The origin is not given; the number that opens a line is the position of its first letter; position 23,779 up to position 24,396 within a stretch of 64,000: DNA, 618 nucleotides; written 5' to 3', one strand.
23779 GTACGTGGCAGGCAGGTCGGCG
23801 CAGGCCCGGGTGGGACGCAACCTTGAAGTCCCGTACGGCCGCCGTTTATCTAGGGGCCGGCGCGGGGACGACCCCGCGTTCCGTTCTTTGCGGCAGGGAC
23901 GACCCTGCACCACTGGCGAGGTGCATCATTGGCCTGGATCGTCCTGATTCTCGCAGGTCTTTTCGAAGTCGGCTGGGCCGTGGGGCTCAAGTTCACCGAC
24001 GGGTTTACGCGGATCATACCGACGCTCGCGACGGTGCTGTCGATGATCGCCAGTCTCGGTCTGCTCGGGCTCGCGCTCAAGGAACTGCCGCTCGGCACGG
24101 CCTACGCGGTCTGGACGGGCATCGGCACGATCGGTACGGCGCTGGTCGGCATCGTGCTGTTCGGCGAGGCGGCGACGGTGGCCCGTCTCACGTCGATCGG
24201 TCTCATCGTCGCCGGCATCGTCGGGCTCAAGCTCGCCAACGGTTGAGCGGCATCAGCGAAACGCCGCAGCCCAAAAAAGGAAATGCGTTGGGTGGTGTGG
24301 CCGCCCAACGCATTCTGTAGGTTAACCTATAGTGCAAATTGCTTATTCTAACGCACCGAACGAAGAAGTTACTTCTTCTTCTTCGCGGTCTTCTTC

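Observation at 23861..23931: Guanidine-II (mini-ykkC) riboswitch controlling an SMR guanidinium exporter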

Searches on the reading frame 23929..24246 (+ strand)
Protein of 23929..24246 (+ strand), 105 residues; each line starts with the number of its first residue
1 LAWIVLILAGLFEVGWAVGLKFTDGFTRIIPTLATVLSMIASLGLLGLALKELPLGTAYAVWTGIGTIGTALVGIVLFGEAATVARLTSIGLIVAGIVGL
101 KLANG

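Call 4: search_protein_families(library=ncbifam, proteins=[window:23929-24246:+])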
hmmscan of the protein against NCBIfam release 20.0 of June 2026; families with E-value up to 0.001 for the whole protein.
window:23929-24246:+ (105 aa): 21 families
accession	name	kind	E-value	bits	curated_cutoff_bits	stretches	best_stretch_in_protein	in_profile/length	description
NF008512.1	PRK11431.1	equivalog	1.9e-42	143.8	126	1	1-103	1-103/104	quaternary ammonium compound efflux SMR transporter SugE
NF000280.1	SMR_efflux_smr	exception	2.7e-24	85.8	200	1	1-103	1-104/105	multidrug efflux SMR transporter Smr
NF033469.1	SMR_qac_bcrB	exception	2.3e-18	66.7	205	1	3-103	4-104/105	quaternary ammonium compound efflux SMR transporter BcrB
NF051482.1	EbrB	exception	2.8e-18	66.5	160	1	4-100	5-101/105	SMR family multidrug efflux transporter EbrB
NF000384.1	QacCGHJ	equivalog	4.8e-18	65.4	160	1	1-101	1-101/107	QacCGHJ group quaternary ammonium compound efflux SMR transporter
NF000023.1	qac_SMR_C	exception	5.3e-16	58.7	200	1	1-102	1-102/107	quaternary ammonium compound efflux SMR transporter QacC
NF033137.0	SMR_qac_int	equivalog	7.9e-16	58.6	188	1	2-102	2-102/109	Qac family quaternary ammonium compound efflux SMR transporter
NF000277.1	qac_SMR_G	exception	2.1e-15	57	200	1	11-101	11-101/107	quaternary ammonium compound efflux SMR transporter QacG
NF000279.1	qac_SMR_H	exception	3e-15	56.5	205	1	1-100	1-100/107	quaternary ammonium compound efflux SMR transporter QacH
NF000278.1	SMR_qac_G2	exception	6.7e-15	55.4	220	1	2-102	3-103/110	quaternary ammonium compound efflux SMR transporter QacG2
NF012170.0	qac_SMR_J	exception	8.4e-15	55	210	1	1-101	1-101/107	quaternary ammonium compound efflux SMR transporter QacJ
NF033470.1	SMR_qac_bcrC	exception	1.2e-13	51.6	225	1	5-100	6-101/114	quaternary ammonium compound efflux SMR transporter BcrC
NF051481.1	EbrA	exception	1.5e-13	51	160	1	3-100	5-102/104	SMR family multidrug efflux transporter EbrA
NF000067.2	SMR_qac_FL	exception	1.6e-13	51.1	205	1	2-102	3-103/110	quaternary ammonium compound efflux SMR transporter QacL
NF007087.1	PRK09541.1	subfamily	8.3e-13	48.8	162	1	3-101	4-102/110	EmrE family multidrug efflux SMR transporter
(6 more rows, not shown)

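Call 5: search_protein_families(library=pfam, proteins=[window:23929-24246:+])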
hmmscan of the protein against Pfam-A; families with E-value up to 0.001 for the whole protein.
window:23929-24246:+ (105 aa): 1 family
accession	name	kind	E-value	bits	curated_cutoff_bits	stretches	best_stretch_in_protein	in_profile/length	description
PF00893.25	Multi_Drug_Res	-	1.3e-28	99.8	23.7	1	1-93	1-93/93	Small Multidrug Resistance protein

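Call 8: find_related_loci(query=window:23929-24246:+, collection=genome_contigs, flank=1500)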
Query window:23929-24246:+ (105 aa) in genome_contigs; peptide patterns used: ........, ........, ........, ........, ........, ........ (x = any residue, [..] = any of these).
600 stretches matched a pattern (row limit reached: there are more); 569 encode a relative of the query (tblastn E <= 1e-3); the best 80 are kept; 80 distinct loci.
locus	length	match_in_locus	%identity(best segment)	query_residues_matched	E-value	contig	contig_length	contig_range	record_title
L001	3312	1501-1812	75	1-104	2e-45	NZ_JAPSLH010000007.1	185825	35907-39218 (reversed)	MAG: Chelativorans sp. isolate RH59_bin.020 NODE_87_length_185825_cov_2.998174, whole genome shotgun sequence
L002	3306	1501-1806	76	1-102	3e-45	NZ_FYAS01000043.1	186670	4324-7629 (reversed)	Bosea sp. CS1GBMeth4, whole genome shotgun sequence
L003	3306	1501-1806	76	1-102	6e-45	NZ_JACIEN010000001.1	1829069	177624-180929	Chelatococcus caeni strain DSM 103737 Ga0373271_01, whole genome shotgun sequence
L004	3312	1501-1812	71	1-104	2e-44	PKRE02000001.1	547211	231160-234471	MAG: Gammaproteobacteria bacterium isolate ZC4RG14 NODE_1_length_547211_cov_41.118811, whole genome shotgun sequence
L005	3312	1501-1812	72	1-104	6e-44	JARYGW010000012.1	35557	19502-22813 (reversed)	MAG: Bosea sp. (in: a-proteobacteria) isolate MAG15_BQ11 NODE_12_length_35557_cov_3.416826, whole genome shotgun sequenc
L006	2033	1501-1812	71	1-104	5e-44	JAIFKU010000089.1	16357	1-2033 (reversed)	MAG: Accumulibacter sp. isolate bin_122 scaffold_3840, whole genome shotgun sequence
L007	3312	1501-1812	70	1-104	3e-43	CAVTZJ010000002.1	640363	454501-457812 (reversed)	MAG: uncultured proteobacterium isolate MFD04428.bin.1.4 genome assembly, contig: contig_28023, whole genome shotgun seq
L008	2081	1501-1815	70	1-105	2e-43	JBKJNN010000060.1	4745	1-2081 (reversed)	MAG: Gemmatimonadaceae bacterium isolate ant_bin.373 k117_6033038, whole genome shotgun sequence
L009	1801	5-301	75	6-104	6e-43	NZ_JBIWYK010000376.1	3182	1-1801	Bosea sp. CER48 376, whole genome shotgun sequence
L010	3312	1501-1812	65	1-104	1e-42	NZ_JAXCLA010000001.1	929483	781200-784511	Roseateles agri strain R3-3 contig1, whole genome shotgun sequence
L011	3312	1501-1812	70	1-104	1e-42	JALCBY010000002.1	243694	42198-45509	MAG: Hyphomicrobiaceae bacterium isolate IB1_shallow_maxbin_bins.tsv.006 NODE_3_length_243694_cov_35.135151, whole genom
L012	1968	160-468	71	1-103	5e-43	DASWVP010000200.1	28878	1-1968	MAG TPA_asm: Azospirillum sp. isolate SMAG_U3633 k141_73126, whole genome shotgun sequence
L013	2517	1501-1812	68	1-104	2e-42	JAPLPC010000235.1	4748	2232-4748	MAG: Hyphomicrobiales bacterium isolate LacPavin_0419_WC53_MAG_62_6 LacPavin_0419_WC53_scaffold_303448, whole genome sho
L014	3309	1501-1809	72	1-103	3e-42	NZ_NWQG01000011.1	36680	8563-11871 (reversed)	Mesorhizobium sanjuanii strain BSA136 contig00011, whole genome shotgun sequence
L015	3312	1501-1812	67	1-104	4e-42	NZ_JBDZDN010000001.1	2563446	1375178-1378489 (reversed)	Mesorhizobium sp. KR9-304 contig1, whole genome shotgun sequence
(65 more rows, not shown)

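Call 15: find_encoding_contigs(protein=window:23929-24246:+, flank=3000, max_places=10)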
Protein window:23929-24246:+ (105 aa): 23 contigs read that carry it; 7 places shown.
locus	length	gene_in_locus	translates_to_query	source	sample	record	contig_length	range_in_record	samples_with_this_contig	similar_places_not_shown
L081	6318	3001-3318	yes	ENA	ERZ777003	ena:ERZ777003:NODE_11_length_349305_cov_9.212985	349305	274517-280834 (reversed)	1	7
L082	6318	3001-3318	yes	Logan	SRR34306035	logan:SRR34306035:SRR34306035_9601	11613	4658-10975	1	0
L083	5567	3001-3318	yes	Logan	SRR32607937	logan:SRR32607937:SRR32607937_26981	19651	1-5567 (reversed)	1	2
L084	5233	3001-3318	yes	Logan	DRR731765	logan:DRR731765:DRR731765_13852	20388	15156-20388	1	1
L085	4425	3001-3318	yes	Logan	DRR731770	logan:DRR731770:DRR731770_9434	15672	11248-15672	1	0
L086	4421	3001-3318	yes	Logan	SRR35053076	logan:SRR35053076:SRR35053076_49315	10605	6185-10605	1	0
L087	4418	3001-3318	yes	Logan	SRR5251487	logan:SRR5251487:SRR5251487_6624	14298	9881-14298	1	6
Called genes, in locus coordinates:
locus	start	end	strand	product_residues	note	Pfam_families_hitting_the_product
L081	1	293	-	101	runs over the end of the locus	-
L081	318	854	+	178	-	PF14803:Zn_ribbon_Nudix, PF00293:NUDIX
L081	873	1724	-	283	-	PF00892:EamA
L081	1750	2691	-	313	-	PF00294:PfkB, PF25270:Khk (faint)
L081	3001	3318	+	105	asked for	PF00893:Multi_Drug_Res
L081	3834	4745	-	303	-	PF02881:SRP54_N, PF13191:AAA_16 (weak), PF25199:nSTAND_NTPase5 (weak), PF20720:nSTAND3 (faint), PF00448:SRP54, PF13604:AAA_30 (weak)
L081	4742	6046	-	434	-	PF00919:UPF0004, PF04055:Radical_SAM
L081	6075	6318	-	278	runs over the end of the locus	PF01678:DAP_epimerase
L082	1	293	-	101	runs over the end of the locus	-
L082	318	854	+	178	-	PF14803:Zn_ribbon_Nudix, PF00293:NUDIX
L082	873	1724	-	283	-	PF00892:EamA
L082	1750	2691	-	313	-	PF00294:PfkB, PF25270:Khk (faint)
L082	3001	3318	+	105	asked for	PF00893:Multi_Drug_Res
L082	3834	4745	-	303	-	PF02881:SRP54_N, PF13191:AAA_16 (weak), PF25199:nSTAND_NTPase5 (weak), PF20720:nSTAND3 (faint), PF00448:SRP54, PF13604:AAA_30 (weak)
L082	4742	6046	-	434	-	PF00919:UPF0004, PF04055:Radical_SAM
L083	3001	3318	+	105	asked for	PF00893:Multi_Drug_Res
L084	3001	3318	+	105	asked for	PF00893:Multi_Drug_Res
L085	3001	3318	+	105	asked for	PF00893:Multi_Drug_Res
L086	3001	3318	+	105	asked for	PF00893:Multi_Drug_Res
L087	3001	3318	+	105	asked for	PF00893:Multi_Drug_Res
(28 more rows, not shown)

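Call 18: find_homologous_proteins(query=window:23929-24246:+, max_evalue=1e-30)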
Query window:23929-24246:+ (105 aa): 7380 proteins with E <= 1e-30 among 8000 candidates; the best 120 are listed.
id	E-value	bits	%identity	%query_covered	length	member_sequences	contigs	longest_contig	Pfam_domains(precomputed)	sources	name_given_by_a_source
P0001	1.9e-53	197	100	100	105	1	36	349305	PF00893.26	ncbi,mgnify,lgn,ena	mgnify:CR=1 FL=1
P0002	3.8e-53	196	58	99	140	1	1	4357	PF00893.26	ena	-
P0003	4.6e-53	196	99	100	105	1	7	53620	PF00893.26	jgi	-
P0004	8.4e-53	195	99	100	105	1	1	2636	PF00893.26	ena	-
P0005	1.1e-50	188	91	100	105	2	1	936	PF00893.26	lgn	-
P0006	5.2e-44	167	82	99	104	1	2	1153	PF00893.26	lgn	-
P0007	5.6e-43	164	82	99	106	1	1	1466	PF00893.26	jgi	jgi:quaternary ammonium compound-resistance protein SugE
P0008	7.6e-43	163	81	98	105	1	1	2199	PF00893.26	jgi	jgi:quaternary ammonium compound-resistance protein SugE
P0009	8.4e-43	163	80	100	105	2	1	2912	PF00893.26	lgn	-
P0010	9.1e-43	163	77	99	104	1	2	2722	PF00893.26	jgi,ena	jgi:quaternary ammonium compound-resistance protein SugE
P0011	9.7e-43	163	78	99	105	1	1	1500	PF00893.26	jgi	-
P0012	1.1e-42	163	79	99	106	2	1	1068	PF00893.26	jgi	jgi:quaternary ammonium compound-resistance protein SugE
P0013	1.3e-42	162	77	99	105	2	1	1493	PF00893.26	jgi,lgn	jgi:quaternary ammonium compound-resistance protein SugE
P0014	1.8e-42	162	76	99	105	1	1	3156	PF00893.26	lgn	-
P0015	2.1e-42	162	-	-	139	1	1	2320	PF00893.26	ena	-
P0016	2.8e-42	161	76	99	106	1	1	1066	PF00893.26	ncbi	-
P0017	3.0e-42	161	79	99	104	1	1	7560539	PF00893.26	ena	-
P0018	3.8e-42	161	79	99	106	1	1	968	PF00893.26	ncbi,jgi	-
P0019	4.2e-42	161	78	99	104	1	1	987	PF00893.26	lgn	-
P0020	4.3e-42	161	76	99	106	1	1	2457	PF00893.26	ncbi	-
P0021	4.6e-42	161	81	99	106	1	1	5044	PF00893.26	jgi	jgi:quaternary ammonium compound-resistance protein SugE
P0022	5.7e-42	160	78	99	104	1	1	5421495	PF00893.26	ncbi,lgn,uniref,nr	ncbi:quaternary ammonium compound efflux SMR transporter SugE [Geminicoccus roseus]|uniref:quaternar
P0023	5.8e-42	160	78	99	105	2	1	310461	PF00893.26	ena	-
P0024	6.1e-42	160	75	99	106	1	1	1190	PF00893.26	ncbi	-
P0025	6.8e-42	160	80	99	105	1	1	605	PF00893.26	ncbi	-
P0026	7.0e-42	160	82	99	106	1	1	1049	PF00893.26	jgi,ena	jgi:quaternary ammonium compound-resistance protein SugE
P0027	7.3e-42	160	81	98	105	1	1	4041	PF00893.26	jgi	jgi:quaternary ammonium compound-resistance protein SugE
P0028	8.9e-42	160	80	99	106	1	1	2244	PF00893.26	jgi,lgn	jgi:quaternary ammonium compound-resistance protein SugE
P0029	9.6e-42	160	76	99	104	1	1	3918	PF00893.26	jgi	jgi:quaternary ammonium compound-resistance protein SugE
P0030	1.0e-41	159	80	99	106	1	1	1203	PF00893.26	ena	-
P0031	1.1e-41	159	77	99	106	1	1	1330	PF00893.26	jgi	jgi:quaternary ammonium compound-resistance protein SugE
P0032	1.2e-41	159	79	99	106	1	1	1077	PF00893.26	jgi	jgi:quaternary ammonium compound-resistance protein SugE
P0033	1.2e-41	159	80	99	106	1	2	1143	PF00893.26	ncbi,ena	-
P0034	1.3e-41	159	77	99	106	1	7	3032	PF00893.26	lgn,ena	-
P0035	1.3e-41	159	78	99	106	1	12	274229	PF00893.26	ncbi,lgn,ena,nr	ncbi:MAG: multidrug transporter [Alphaproteobacteria bacterium]|nr:MAG: multidrug transporter [Alpha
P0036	1.3e-41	159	81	99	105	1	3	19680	PF00893.26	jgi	jgi:quaternary ammonium compound-resistance protein SugE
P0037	1.3e-41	159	79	99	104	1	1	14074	PF00893.26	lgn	-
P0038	1.4e-41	159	77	99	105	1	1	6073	PF00893.26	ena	-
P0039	1.4e-41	159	80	99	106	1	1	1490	PF00893.26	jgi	-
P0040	1.4e-41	159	81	99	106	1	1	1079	PF00893.26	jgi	jgi:quaternary ammonium compound-resistance protein SugE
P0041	1.4e-41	159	79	98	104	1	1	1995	PF00893.26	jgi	jgi:quaternary ammonium compound-resistance protein SugE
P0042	1.4e-41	159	77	99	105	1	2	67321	PF00893.26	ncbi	ncbi:MAG: quaternary ammonium compound efflux SMR transporter SugE [Acetobacteraceae bacterium]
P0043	1.5e-41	159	78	99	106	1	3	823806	PF00893.26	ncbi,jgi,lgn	ncbi:MAG TPA: quaternary ammonium compound efflux SMR transporter SugE [Microvirga sp.]|jgi:quaterna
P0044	1.8e-41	159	77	98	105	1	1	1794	PF00893.26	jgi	jgi:quaternary ammonium compound-resistance protein SugE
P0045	1.8e-41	159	78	83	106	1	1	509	PF00893.26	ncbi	-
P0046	1.8e-41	159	78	99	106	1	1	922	PF00893.26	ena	-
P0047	1.9e-41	159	76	99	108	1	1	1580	PF00893.26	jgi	jgi:quaternary ammonium compound-resistance protein SugE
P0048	1.9e-41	159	81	99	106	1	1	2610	PF00893.26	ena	-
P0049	1.9e-41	159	76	99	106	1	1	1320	PF00893.26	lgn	-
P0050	1.9e-41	159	80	99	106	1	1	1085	PF00893.26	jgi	jgi:quaternary ammonium compound-resistance protein SugE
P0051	2.0e-41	159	-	-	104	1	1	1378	PF00893.26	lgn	-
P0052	2.2e-41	158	79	99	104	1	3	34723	PF00893.26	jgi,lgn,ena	-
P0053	2.3e-41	158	77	99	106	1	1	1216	PF00893.26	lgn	-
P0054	2.3e-41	158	77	99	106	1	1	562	PF00893.26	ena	-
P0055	2.4e-41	158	79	98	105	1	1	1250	PF00893.26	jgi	jgi:quaternary ammonium compound-resistance protein SugE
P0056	2.5e-41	158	78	99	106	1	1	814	PF00893.26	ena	-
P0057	2.5e-41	158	77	99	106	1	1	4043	PF00893.26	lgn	-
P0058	2.5e-41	158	79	99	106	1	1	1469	PF00893.26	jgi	jgi:quaternary ammonium compound-resistance protein SugE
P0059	2.6e-41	158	80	99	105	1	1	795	PF00893.26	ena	-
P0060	2.6e-41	158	79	99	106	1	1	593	PF00893.26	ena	-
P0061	2.6e-41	158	77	99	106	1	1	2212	PF00893.26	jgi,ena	jgi:quaternary ammonium compound-resistance protein SugE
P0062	2.6e-41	158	79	99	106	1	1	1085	PF00893.26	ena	-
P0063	2.6e-41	158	79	99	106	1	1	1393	PF00893.26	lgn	-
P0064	2.7e-41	158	-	-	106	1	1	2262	PF00893.26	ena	-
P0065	2.8e-41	158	76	99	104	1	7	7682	PF00893.26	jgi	jgi:quaternary ammonium compound-resistance protein SugE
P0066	2.8e-41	158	78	99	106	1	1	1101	PF00893.26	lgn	-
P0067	2.9e-41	158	-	-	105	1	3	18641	PF00893.26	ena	-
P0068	3.0e-41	158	79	99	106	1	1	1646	PF00893.26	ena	-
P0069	3.1e-41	158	76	99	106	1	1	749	PF00893.26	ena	-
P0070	3.2e-41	158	77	99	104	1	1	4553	PF00893.26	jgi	jgi:quaternary ammonium compound-resistance protein SugE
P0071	3.3e-41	158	79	99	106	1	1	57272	PF00893.26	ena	-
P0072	3.3e-41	158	77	99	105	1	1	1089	PF00893.26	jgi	jgi:quaternary ammonium compound-resistance protein SugE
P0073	3.4e-41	158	76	99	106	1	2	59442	PF00893.26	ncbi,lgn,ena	-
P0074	3.6e-41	158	78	99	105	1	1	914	PF00893.26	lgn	-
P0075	3.8e-41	158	78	99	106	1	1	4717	PF00893.26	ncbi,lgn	-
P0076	3.8e-41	158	75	99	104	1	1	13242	PF00893.26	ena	-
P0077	3.9e-41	158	76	99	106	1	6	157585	PF00893.26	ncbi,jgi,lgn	jgi:quaternary ammonium compound-resistance protein SugE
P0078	4.0e-41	158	75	99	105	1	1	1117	PF00893.26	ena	-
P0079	4.4e-41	157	77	99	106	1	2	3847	PF00893.26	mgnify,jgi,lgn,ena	mgnify:FL=1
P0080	4.4e-41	157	78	99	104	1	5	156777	PF00893.26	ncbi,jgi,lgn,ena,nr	ncbi:MAG TPA: quaternary ammonium compound efflux SMR transporter SugE [Roseomonas sp.]|nr:quaternar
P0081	4.5e-41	157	75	99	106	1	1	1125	PF00893.26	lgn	-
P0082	4.5e-41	157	75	99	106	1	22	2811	PF00893.26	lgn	-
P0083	4.6e-41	157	77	99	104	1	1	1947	PF00893.26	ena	-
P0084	4.6e-41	157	79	99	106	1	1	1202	PF00893.26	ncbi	-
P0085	4.7e-41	157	79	99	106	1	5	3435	PF00893.26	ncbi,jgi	jgi:quaternary ammonium compound-resistance protein SugE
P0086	5.0e-41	157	-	-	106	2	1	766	PF00893.26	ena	-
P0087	5.0e-41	157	76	98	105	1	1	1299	PF00893.26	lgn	-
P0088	5.2e-41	157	76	99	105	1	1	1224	PF00893.26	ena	-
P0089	5.2e-41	157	77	99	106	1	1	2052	PF00893.26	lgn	-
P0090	5.2e-41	157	79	99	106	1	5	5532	PF00893.26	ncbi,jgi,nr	ncbi:MAG: quaternary ammonium compound efflux SMR transporter SugE [Acetobacteraceae bacterium]|jgi:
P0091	5.3e-41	157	79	99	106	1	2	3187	PF00893.26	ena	-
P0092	5.4e-41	157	76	98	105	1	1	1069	PF00893.26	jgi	jgi:quaternary ammonium compound-resistance protein SugE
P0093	5.9e-41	157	77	100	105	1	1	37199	PF00893.26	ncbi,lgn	-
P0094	6.2e-41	157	78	99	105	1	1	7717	PF00893.26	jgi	jgi:quaternary ammonium compound-resistance protein SugE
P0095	6.4e-41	157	77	99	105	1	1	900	PF00893.26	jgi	jgi:quaternary ammonium compound-resistance protein SugE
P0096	6.4e-41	157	79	100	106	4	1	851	PF00893.26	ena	-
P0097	6.6e-41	157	78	99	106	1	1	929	PF00893.26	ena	-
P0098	6.7e-41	157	78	99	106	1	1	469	PF00893.26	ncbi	-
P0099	6.8e-41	157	77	99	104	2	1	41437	PF00893.26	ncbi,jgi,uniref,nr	ncbi:MAG TPA: quaternary ammonium compound efflux SMR transporter SugE [Geminicoccus sp.]|jgi:quater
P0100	6.9e-41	157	-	-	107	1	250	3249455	PF00893.26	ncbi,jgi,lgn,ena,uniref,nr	ncbi:quaternary ammonium compound efflux SMR transporter SugE [Chelatococcus composti]|jgi:Membrane 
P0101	7.0e-41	157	-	-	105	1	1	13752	PF00893.26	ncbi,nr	ncbi:MAG: quaternary ammonium compound efflux SMR transporter SugE [Alphaproteobacteria bacterium]|n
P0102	7.0e-41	157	77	99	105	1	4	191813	PF00893.26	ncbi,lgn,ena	-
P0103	7.1e-41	157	78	99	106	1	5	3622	PF00893.26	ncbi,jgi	jgi:quaternary ammonium compound-resistance protein SugE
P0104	7.1e-41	157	76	99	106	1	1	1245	PF00893.26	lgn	-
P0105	7.1e-41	157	78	99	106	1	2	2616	PF00893.26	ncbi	-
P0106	7.2e-41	157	77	99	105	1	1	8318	PF00893.26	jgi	jgi:quaternary ammonium compound-resistance protein SugE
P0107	7.3e-41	157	79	99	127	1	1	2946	PF00893.26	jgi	jgi:quaternary ammonium compound-resistance protein SugE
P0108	7.4e-41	157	79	99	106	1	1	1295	PF00893.26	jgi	jgi:quaternary ammonium compound-resistance protein SugE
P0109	7.9e-41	157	76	99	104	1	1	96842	PF00893.26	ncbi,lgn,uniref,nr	ncbi:quaternary ammonium compound efflux SMR transporter SugE [Plastoroseomonas arctica]|uniref:Guan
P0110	8.0e-41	157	81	99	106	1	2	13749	PF00893.26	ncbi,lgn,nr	ncbi:MAG TPA: quaternary ammonium compound efflux SMR transporter SugE [Alphaproteobacteria bacteriu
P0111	8.4e-41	157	79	99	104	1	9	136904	PF00893.26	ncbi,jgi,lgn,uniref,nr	ncbi:MAG: quaternary ammonium compound-resistance protein SugE [Stutzerimonas stutzeri]|jgi:quaterna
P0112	8.5e-41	157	77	99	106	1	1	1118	PF00893.26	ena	-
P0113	8.6e-41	156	78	99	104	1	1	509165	PF00893.26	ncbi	ncbi:quaternary ammonium compound efflux SMR transporter SugE [Alsobacter sp. SYSU BS001988]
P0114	9.0e-41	156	75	99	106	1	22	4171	PF00893.26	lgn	-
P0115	9.2e-41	156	77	99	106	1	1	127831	PF00893.26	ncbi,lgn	-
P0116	9.3e-41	156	-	-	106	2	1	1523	PF00893.26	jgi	jgi:quaternary ammonium compound-resistance protein SugE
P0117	9.3e-41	156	76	99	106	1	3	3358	PF00893.26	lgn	-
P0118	9.3e-41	156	-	-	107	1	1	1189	PF00893.26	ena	-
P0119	9.7e-41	156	78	99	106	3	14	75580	PF00893.26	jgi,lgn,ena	jgi:quaternary ammonium compound-resistance protein SugE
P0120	9.8e-41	156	80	98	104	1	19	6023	PF00893.26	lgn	-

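Call 19: find_encoding_contigs(protein=P0003, flank=1500, max_places=4)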
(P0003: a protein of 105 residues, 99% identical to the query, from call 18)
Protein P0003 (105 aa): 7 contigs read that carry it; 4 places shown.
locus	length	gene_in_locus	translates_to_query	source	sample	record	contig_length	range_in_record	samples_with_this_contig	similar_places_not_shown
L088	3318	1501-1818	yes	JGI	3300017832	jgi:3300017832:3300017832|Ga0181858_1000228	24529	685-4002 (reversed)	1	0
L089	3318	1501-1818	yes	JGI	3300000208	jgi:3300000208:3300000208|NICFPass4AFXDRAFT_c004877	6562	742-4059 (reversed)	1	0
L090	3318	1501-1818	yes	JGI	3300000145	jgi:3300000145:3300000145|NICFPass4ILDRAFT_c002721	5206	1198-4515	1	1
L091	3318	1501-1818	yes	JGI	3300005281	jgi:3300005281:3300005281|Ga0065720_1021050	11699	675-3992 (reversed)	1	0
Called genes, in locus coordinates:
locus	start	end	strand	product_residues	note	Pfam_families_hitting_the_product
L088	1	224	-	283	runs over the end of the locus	PF00892:EamA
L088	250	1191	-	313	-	PF00294:PfkB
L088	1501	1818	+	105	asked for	PF00893:Multi_Drug_Res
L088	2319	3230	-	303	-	PF02881:SRP54_N, PF13191:AAA_16 (weak), PF25199:nSTAND_NTPase5 (weak), PF20720:nSTAND3 (faint), PF00448:SRP54, PF13604:AAA_30 (weak)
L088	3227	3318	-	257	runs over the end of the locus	?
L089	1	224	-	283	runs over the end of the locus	PF00892:EamA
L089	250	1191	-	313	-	PF00294:PfkB, PF25270:Khk (faint)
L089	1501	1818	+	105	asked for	PF00893:Multi_Drug_Res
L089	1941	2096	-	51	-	-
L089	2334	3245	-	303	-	PF02881:SRP54_N, PF13191:AAA_16 (weak), PF25199:nSTAND_NTPase5 (weak), PF20720:nSTAND3 (faint), PF00448:SRP54, PF13604:AAA_30 (weak)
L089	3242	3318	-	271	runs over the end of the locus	?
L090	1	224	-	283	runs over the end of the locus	PF00892:EamA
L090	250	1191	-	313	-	PF00294:PfkB, PF25270:Khk (faint)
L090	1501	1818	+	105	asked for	PF00893:Multi_Drug_Res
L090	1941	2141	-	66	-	-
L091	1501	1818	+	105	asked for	PF00893:Multi_Drug_Res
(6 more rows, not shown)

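Call 20: find_encoding_contigs(protein=P0005, flank=1500, max_places=3)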
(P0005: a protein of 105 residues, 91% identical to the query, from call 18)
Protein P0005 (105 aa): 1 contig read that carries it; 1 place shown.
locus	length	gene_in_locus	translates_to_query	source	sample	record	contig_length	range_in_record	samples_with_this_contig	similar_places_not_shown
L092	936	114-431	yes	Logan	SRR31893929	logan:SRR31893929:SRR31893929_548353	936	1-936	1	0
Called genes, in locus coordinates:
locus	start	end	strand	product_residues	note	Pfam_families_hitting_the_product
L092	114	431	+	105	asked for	PF00893:Multi_Drug_Res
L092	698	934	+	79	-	?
